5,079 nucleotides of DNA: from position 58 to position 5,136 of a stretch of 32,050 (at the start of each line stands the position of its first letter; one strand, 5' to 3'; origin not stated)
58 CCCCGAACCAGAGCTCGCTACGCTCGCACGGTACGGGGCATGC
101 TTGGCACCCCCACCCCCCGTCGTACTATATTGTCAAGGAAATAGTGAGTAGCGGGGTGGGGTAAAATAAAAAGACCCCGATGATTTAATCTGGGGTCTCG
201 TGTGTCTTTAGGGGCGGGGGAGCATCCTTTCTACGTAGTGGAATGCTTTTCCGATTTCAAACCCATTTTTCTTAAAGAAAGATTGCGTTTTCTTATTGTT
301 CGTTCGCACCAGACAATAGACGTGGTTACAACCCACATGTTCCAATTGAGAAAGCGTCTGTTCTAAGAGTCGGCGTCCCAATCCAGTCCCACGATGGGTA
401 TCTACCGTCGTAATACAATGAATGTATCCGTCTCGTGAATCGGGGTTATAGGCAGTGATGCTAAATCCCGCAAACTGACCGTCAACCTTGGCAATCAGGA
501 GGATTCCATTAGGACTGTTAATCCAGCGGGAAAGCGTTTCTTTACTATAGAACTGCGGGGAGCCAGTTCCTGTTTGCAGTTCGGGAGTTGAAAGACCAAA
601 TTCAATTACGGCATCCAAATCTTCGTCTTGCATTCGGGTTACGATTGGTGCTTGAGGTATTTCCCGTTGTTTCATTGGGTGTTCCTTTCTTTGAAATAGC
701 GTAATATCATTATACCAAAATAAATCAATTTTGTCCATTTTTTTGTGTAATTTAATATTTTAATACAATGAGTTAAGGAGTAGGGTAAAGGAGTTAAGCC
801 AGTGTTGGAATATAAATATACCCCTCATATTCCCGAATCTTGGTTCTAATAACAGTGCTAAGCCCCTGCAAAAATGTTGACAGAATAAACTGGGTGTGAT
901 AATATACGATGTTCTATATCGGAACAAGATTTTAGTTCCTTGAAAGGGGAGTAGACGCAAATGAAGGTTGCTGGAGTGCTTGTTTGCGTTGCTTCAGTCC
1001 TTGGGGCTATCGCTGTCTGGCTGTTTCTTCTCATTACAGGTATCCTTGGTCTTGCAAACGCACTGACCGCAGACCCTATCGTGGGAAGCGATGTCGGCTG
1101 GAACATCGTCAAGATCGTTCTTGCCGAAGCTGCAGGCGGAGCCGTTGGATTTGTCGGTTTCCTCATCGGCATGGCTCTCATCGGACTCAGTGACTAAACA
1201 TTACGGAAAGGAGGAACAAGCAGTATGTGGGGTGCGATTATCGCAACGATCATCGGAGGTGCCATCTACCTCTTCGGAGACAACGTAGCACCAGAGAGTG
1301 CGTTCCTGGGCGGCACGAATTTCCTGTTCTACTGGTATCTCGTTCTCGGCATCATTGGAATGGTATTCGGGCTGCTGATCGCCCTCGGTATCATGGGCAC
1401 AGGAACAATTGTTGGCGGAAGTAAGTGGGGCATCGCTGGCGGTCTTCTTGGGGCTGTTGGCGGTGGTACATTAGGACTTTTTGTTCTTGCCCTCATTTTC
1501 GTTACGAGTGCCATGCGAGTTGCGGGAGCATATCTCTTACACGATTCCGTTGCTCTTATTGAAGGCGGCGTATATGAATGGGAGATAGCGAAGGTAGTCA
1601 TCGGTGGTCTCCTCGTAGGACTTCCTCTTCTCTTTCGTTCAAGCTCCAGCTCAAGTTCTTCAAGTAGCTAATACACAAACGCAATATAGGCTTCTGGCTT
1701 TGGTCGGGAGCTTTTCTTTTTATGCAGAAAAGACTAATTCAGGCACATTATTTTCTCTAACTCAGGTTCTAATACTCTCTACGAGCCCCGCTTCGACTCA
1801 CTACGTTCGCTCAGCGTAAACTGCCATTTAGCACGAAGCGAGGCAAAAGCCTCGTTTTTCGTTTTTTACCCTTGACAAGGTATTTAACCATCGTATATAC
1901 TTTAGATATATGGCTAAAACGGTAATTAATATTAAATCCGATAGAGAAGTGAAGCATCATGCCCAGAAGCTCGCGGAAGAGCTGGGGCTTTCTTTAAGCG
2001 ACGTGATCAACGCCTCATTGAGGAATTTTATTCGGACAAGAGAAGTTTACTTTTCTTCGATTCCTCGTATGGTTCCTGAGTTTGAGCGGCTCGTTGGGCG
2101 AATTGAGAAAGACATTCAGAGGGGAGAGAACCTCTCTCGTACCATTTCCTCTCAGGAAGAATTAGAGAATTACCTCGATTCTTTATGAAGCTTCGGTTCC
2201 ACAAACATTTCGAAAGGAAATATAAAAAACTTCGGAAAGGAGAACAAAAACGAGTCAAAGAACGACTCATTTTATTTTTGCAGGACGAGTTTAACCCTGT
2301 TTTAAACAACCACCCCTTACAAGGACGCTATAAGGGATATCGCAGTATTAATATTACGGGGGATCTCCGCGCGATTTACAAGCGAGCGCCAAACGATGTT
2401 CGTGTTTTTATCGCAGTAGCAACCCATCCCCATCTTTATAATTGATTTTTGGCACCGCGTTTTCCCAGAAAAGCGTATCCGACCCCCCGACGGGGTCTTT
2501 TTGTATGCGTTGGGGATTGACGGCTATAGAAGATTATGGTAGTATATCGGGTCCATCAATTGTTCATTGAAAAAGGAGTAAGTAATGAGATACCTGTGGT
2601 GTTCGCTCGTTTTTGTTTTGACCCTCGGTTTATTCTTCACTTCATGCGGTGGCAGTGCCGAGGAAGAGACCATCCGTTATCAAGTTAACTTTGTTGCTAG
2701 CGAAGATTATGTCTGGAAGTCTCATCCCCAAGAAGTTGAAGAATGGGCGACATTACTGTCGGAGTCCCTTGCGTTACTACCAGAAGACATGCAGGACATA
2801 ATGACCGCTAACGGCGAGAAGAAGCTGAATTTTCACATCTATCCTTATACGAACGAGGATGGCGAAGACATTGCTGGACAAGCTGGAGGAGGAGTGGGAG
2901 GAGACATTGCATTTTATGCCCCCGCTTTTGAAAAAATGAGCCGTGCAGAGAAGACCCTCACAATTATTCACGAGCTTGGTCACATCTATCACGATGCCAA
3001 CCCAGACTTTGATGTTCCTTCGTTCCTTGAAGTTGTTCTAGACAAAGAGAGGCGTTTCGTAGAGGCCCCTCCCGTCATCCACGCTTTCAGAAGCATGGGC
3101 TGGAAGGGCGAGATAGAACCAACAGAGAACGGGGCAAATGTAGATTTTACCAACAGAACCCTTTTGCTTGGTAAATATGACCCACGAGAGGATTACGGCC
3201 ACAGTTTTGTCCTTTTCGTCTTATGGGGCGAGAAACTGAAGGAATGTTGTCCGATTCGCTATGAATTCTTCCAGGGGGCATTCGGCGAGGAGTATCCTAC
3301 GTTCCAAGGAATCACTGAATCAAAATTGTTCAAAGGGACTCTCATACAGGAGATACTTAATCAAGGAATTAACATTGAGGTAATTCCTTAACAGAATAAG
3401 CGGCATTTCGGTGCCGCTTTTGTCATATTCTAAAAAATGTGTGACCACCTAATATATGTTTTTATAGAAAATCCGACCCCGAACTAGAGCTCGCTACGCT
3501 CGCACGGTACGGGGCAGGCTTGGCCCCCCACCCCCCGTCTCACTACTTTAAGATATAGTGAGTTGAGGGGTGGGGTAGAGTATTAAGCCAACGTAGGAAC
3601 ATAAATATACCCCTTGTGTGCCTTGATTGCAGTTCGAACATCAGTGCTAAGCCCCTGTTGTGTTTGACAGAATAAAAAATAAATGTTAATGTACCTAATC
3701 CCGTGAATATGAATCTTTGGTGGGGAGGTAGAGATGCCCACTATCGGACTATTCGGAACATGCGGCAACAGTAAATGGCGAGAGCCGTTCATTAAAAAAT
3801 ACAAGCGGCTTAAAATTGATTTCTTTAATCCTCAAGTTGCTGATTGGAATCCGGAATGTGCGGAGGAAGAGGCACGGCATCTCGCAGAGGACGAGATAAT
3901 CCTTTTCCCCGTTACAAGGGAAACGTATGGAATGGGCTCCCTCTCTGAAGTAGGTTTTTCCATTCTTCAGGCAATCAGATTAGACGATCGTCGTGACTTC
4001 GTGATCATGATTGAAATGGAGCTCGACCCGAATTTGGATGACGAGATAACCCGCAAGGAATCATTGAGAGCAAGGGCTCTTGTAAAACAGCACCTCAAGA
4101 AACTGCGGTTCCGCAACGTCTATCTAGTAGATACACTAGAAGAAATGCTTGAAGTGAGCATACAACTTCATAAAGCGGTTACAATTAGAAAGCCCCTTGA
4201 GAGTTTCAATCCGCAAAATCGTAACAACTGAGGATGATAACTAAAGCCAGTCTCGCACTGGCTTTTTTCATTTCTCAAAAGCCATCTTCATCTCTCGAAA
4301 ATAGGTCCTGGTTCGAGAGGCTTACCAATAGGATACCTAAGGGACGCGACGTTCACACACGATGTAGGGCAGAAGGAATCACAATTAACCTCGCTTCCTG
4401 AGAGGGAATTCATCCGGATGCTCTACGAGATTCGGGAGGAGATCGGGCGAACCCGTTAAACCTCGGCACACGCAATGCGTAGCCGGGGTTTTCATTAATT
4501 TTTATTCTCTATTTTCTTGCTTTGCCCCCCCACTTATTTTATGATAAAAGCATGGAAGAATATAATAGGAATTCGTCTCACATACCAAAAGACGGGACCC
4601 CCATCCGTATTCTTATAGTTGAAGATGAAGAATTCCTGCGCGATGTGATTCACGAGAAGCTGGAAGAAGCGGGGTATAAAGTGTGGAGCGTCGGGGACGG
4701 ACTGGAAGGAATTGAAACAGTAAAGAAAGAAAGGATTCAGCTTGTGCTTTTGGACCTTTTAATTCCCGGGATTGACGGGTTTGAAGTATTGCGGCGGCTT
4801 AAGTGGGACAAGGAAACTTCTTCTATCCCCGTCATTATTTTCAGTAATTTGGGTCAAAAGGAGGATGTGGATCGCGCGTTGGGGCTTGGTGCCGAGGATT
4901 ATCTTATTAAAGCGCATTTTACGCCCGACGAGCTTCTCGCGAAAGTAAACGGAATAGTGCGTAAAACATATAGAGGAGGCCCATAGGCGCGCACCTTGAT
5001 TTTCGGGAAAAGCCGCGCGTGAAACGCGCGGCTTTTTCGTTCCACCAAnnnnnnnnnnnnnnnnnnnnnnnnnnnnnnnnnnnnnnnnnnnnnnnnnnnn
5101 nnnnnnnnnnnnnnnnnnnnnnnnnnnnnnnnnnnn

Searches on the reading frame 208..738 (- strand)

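Call 33: search_protein_families(library=pfam, proteins=[window:208-738:-], max_evalue=0.001)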
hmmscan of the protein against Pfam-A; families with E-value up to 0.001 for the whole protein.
window:208-738:- (176 aa): 5 families
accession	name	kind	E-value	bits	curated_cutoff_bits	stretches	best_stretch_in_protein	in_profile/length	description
PF00583.31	Acetyltransf_1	-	5.6e-16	59.3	20.7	1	64-160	16-116/116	Acetyltransferase (GNAT) family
PF13508.13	Acetyltransf_7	-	1.1e-10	42.2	27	1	77-161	2-83/84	Acetyltransferase (GNAT) domain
PF08445.16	FR47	-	2.3e-07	31.2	22.1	1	102-162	20-79/86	FR47-like protein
PF13673.13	Acetyltransf_10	-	3.5e-07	30.7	23.6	1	62-161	15-108/128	Acetyltransferase (GNAT) domain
PF13302.13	Acetyltransf_3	-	1.2e-06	29.7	25.4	1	34-161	5-138/138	Acetyltransferase (GNAT) domain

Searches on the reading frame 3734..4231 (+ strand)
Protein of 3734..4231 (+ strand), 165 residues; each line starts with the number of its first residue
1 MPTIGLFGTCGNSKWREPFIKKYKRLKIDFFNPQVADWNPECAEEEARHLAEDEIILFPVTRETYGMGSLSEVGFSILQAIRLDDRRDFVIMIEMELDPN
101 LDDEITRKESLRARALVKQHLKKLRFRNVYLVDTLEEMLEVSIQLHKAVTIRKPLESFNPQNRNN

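Call 33: search_protein_families(library=pfam, proteins=[window:3734-4231:+], max_evalue=0.001)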
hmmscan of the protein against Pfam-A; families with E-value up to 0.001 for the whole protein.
window:3734-4231:+ (165 aa): 1 family
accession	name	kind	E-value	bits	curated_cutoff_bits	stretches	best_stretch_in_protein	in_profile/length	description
PF15891.11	Nuc_deoxyri_tr2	-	3e-07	31.2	30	1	6-77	6-92/105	Nucleoside 2-deoxyribosyltransferase like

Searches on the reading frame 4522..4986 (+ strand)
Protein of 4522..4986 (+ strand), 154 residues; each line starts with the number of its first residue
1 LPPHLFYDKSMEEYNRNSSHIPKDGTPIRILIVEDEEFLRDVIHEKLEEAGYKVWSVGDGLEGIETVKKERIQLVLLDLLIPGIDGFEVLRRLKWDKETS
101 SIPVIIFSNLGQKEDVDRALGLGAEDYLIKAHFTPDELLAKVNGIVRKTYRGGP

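Call 33: search_protein_families(library=pfam, proteins=[window:4522-4986:+], max_evalue=0.001)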
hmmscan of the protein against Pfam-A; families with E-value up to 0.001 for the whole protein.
window:4522-4986:+ (154 aa): 1 family
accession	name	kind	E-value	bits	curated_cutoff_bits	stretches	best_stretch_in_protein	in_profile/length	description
PF00072.30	Response_reg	-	1.8e-25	89.7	30.2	1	30-142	1-110/111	Response regulator receiver domain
